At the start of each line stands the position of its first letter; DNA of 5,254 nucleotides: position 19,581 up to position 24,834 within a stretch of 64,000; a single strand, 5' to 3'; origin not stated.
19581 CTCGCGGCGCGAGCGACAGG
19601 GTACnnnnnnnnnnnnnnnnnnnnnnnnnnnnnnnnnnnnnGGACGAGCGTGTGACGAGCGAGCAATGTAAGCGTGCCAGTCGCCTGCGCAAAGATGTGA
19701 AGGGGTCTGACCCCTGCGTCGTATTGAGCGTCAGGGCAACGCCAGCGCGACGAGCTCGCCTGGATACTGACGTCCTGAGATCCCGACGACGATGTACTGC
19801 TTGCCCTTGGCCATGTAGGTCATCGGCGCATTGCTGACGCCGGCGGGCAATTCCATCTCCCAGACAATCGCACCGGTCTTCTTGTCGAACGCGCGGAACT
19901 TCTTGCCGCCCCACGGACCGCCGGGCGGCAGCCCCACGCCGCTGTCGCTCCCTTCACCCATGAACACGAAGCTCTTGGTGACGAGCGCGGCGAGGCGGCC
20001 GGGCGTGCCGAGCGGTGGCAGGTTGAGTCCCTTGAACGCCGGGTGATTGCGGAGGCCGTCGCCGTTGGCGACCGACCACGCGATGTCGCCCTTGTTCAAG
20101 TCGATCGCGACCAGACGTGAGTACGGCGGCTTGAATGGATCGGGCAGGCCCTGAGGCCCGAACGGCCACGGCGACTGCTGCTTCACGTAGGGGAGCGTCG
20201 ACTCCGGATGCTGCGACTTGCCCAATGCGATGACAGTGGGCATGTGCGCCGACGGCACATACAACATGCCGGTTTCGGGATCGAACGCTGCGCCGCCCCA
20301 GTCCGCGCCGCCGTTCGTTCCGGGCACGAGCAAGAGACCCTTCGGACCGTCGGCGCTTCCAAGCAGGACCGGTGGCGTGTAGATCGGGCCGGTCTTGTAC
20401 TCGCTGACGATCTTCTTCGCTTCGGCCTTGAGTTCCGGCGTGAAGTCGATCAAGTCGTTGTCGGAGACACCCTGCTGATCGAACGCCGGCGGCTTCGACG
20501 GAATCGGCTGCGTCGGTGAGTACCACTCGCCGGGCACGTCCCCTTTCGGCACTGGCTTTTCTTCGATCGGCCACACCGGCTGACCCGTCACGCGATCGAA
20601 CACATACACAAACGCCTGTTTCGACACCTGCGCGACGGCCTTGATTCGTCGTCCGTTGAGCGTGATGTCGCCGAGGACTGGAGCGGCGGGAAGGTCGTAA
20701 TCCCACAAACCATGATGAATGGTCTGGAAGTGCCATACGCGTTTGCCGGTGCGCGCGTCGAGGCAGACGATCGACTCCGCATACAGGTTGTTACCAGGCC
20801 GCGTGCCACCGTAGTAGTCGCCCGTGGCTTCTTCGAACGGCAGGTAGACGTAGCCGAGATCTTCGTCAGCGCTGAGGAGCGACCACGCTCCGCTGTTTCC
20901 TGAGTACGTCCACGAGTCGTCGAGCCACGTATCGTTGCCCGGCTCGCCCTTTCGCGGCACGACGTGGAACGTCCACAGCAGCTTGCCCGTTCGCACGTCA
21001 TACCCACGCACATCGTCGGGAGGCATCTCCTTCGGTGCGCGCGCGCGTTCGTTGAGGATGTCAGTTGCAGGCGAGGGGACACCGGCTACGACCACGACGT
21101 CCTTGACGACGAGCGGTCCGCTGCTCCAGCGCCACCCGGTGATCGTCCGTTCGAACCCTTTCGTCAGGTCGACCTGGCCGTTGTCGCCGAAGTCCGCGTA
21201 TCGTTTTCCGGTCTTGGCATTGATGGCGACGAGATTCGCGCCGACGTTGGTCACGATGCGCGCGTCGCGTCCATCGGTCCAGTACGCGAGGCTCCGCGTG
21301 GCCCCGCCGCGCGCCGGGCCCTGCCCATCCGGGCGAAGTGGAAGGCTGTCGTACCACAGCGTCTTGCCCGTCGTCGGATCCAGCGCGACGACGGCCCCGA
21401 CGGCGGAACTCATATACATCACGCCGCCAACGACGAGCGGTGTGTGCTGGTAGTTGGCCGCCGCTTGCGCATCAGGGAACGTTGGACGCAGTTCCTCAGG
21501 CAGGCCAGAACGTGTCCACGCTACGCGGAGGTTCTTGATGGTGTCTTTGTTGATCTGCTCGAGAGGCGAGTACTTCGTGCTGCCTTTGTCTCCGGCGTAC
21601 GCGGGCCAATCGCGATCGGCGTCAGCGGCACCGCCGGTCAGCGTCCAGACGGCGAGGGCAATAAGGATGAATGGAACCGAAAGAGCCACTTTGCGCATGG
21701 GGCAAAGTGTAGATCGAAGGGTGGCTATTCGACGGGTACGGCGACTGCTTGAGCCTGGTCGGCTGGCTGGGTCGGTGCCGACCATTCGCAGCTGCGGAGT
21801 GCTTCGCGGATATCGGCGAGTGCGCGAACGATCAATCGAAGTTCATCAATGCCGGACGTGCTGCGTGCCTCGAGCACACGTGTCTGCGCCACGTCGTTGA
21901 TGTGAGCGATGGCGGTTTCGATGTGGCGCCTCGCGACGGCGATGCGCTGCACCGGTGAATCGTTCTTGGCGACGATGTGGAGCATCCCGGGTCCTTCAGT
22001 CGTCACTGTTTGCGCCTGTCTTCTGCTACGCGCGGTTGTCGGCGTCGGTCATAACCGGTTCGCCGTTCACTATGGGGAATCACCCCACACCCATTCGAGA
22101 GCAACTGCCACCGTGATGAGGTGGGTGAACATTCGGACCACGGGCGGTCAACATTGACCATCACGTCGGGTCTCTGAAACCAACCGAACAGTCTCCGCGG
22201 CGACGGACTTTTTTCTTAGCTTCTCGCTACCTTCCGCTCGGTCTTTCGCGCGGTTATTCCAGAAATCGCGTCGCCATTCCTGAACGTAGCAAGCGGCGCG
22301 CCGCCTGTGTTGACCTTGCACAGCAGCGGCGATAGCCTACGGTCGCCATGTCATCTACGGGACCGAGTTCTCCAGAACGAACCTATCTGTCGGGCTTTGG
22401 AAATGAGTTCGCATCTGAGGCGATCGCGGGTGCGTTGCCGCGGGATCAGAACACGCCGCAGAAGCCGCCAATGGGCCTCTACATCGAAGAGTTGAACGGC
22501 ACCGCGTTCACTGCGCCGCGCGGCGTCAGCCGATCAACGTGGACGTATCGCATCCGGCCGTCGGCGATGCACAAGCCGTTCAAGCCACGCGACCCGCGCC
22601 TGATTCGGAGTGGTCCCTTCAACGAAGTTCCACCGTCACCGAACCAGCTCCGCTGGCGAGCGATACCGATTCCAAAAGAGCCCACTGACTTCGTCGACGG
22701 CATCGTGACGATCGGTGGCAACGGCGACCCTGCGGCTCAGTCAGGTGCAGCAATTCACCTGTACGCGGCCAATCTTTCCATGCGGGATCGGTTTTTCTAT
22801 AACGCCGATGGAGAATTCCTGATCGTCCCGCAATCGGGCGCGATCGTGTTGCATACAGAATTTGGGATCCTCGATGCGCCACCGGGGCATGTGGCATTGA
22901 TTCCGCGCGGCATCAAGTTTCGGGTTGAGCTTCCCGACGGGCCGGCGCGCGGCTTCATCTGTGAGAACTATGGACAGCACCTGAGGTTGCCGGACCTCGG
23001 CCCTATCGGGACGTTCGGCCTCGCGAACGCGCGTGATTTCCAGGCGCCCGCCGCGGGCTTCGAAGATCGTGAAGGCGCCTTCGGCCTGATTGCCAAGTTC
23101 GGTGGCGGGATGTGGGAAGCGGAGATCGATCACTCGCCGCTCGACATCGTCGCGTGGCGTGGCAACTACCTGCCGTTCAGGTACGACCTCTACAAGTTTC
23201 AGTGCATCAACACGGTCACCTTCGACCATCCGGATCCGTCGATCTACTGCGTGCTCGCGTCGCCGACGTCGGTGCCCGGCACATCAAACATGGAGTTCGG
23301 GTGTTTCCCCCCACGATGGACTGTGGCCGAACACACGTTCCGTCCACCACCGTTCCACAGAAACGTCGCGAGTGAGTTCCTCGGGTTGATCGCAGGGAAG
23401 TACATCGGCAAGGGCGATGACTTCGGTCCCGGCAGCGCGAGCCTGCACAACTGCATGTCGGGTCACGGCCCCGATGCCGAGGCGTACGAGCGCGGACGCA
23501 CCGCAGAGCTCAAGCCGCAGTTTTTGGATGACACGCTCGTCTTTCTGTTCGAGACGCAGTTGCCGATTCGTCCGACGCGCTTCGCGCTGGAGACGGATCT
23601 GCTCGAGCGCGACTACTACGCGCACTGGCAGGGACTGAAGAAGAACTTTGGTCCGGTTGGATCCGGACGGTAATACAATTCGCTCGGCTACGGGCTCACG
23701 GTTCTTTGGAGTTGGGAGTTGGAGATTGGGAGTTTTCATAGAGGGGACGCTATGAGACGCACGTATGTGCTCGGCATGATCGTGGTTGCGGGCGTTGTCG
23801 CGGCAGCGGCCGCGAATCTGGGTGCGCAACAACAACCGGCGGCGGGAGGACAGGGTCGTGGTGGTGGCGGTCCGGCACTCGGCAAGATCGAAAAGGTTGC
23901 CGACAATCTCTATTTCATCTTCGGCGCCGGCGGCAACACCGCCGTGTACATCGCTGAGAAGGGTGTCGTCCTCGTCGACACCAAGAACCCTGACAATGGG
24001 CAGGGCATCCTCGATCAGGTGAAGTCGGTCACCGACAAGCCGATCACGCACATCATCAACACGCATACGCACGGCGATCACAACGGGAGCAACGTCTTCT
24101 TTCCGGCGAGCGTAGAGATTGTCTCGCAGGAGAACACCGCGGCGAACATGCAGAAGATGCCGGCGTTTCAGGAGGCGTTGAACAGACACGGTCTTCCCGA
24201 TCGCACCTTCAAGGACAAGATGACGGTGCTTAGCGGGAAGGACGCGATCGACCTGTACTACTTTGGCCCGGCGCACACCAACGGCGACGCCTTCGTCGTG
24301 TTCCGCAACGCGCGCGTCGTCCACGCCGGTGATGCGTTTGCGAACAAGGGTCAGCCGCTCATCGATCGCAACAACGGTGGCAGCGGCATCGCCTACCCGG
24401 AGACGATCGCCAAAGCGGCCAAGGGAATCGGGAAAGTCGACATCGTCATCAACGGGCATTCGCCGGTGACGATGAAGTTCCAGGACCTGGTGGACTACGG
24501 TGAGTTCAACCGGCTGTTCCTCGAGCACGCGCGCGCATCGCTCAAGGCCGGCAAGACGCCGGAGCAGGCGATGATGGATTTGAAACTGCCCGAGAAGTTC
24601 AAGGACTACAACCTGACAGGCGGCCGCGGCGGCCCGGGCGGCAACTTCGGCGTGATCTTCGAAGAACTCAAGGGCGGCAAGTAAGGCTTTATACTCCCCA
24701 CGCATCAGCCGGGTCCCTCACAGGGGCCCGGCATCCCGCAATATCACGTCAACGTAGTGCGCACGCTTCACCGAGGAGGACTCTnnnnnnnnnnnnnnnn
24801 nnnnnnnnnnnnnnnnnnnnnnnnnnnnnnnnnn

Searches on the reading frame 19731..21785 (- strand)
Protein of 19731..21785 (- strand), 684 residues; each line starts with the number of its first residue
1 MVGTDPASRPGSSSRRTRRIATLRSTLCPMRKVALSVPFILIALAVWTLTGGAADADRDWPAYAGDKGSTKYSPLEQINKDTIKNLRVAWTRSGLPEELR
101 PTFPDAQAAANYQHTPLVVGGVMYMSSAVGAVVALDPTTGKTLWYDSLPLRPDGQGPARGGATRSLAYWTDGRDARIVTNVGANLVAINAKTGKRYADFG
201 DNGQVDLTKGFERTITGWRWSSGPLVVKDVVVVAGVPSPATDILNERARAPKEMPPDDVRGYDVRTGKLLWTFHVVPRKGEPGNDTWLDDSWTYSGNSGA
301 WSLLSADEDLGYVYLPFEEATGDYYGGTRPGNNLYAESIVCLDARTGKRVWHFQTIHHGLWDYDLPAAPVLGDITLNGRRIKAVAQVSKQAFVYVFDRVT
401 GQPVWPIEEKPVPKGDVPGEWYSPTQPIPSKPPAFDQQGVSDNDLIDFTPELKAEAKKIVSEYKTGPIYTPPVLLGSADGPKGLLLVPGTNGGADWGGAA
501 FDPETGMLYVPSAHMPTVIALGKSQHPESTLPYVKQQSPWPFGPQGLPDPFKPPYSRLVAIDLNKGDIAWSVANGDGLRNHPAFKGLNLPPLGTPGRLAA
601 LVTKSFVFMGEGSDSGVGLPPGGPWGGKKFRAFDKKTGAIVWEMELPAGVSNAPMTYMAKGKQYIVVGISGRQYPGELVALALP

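Call 83: search_solved_structures(query=window:19731-21785:-, max_evalue=1e-20, show_alignments=1)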
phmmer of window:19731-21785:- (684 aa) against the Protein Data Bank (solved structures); distinct sequences matched with E-value up to 1e-20: 11.
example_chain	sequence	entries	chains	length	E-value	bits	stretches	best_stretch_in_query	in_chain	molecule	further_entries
22vi_A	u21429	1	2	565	1.4e-30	109.4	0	58-374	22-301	Quinohemoprotein alcohol dehydrogenase ADH-IIG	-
1kb0_A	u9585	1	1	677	2.1e-29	105.4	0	56-404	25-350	quinohemoprotein alcohol dehydrogenase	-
1yiq_A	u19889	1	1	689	2.5e-29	105.2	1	59-421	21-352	Quinohemoprotein alcohol dehydrogenase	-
1kv9_A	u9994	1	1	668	1.3e-25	92.9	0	56-403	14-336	TYPE II QUINOHEMOPROTEIN ALCOHOL DEHYDROGENASE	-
8gy2_A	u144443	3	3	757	6e-24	87.4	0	57-403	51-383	Alcohol dehydrogenase (quinone), dehydrogenase subunit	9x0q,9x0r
6zcv_A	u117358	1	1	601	2.5e-23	85.3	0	70-403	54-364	Quinoprotein ethanol dehydrogenase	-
4mae_A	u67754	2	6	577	4.3e-23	84.6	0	62-404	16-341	Methanol dehydrogenase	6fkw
6zcw_A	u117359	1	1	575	6.6e-23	84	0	70-403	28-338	Quinoprotein ethanol dehydrogenase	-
9m2c_A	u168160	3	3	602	6.6e-22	80.7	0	57-374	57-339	PQQ-binding-like beta-propeller repeat protein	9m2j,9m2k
7wmd_A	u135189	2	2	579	1.7e-21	79.3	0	51-368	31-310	PQQ-dependent alcohol dehydrogenase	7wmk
2d0v_A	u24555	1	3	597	2e-21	79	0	56-402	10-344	methanol dehydrogenase large subunit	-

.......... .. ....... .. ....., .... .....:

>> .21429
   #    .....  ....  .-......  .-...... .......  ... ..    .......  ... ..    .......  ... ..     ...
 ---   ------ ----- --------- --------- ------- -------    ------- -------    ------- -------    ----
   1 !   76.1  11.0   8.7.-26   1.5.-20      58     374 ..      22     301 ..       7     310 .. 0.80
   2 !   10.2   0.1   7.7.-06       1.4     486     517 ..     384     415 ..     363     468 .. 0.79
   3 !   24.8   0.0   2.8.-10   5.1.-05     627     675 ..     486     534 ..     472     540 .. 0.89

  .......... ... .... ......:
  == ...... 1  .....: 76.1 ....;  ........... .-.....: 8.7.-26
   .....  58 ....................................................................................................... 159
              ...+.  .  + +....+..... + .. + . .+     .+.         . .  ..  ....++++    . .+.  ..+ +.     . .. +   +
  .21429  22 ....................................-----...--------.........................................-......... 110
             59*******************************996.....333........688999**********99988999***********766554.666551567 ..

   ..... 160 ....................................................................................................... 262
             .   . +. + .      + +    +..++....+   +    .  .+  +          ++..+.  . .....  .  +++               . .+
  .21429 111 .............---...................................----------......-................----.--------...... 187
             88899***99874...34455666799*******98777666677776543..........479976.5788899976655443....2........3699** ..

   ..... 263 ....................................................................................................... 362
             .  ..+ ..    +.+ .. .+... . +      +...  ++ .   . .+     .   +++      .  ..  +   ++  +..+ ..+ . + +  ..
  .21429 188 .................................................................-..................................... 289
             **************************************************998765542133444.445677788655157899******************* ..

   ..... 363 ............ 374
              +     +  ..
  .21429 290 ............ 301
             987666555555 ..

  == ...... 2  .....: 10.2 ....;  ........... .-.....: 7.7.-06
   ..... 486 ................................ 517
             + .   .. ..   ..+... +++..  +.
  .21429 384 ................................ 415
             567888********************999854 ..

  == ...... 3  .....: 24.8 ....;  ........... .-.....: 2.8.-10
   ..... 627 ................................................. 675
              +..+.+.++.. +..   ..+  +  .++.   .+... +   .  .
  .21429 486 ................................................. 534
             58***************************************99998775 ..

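Call 96: search_protein_families(library=ncbifam, proteins=[window:19731-21785:-], max_evalue=0.00001)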
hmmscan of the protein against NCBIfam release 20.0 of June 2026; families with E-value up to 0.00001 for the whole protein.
window:19731-21785:- (684 aa): 6 families
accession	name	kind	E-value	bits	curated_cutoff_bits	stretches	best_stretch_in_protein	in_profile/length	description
TIGR03074.1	PQQ_membr_DH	subfamily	8.1e-114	381.1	832.65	1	55-673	152-767/783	membrane-bound PQQ-dependent dehydrogenase, glucose/quinate/shikimate family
TIGR03075.1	PQQ_enz_alc_DH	subfamily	3.7e-65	220.5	480.05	2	55-402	16-337/530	PQQ-dependent dehydrogenase, methanol/ethanol family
TIGR04528.1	acido_non_PQQ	subfamily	2.4e-63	214.6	650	2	58-403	4-309/493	acido-empty-quinoprotein group A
TIGR03300.1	assembly_YfgL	equivalog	9.4e-09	34.4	285.2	0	105-194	50-126/377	outer membrane protein assembly factor BamB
NF008351.0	PRK11138.1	equivalog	3.4e-06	25.8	423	0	113-145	249-281/394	outer membrane protein assembly factor BamB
NF041516.1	PA2928_fam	subfamily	8e-06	25.5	70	0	132-199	71-127/376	PA2928 family protein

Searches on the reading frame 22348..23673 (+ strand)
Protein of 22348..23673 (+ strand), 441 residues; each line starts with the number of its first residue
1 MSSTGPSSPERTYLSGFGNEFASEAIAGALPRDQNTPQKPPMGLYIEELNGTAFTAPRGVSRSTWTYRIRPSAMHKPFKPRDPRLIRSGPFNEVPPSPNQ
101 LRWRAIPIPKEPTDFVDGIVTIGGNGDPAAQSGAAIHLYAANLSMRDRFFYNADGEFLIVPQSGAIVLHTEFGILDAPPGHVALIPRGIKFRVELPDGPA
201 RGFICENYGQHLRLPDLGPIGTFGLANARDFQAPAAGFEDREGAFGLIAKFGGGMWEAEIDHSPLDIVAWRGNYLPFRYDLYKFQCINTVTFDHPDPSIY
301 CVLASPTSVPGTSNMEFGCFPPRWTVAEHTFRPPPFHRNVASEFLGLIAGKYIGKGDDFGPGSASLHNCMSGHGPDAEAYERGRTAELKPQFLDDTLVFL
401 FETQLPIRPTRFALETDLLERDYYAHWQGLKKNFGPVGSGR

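Call 98: search_protein_families(library=pfam, proteins=[window:22348-23673:+], max_evalue=0.001)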
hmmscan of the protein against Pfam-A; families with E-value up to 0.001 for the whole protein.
window:22348-23673:+ (441 aa): 2 families
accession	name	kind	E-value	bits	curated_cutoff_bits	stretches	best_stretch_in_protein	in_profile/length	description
PF20510.4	HgmA_N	-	4.2e-114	380.9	20.2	1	12-281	1-273/273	Homogentisate 1,2-dioxygenase N-terminal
PF04209.19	HgmA_C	-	2.6e-61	206.3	21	1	283-434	2-153/153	Homogentisate 1,2-dioxygenase C-terminal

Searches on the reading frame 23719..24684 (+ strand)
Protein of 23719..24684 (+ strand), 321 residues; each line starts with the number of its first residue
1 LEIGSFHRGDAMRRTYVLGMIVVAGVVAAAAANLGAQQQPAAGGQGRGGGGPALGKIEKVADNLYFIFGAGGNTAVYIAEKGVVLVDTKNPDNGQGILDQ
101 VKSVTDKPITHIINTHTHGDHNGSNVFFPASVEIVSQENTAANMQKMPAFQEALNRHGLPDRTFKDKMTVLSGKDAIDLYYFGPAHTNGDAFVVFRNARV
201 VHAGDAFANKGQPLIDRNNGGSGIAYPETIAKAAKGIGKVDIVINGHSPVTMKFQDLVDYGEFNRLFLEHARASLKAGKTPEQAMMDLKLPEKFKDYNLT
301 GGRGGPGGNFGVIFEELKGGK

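Call 98: search_protein_families(library=pfam, proteins=[window:23719-24684:+], max_evalue=0.001)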
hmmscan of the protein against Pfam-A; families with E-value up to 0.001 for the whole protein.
window:23719-24684:+ (321 aa): 1 family
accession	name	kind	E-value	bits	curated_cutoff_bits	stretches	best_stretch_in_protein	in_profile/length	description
PF00753.33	Lactamase_B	-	3.2e-15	57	22.7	1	72-227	6-170/196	Metallo-beta-lactamase superfamily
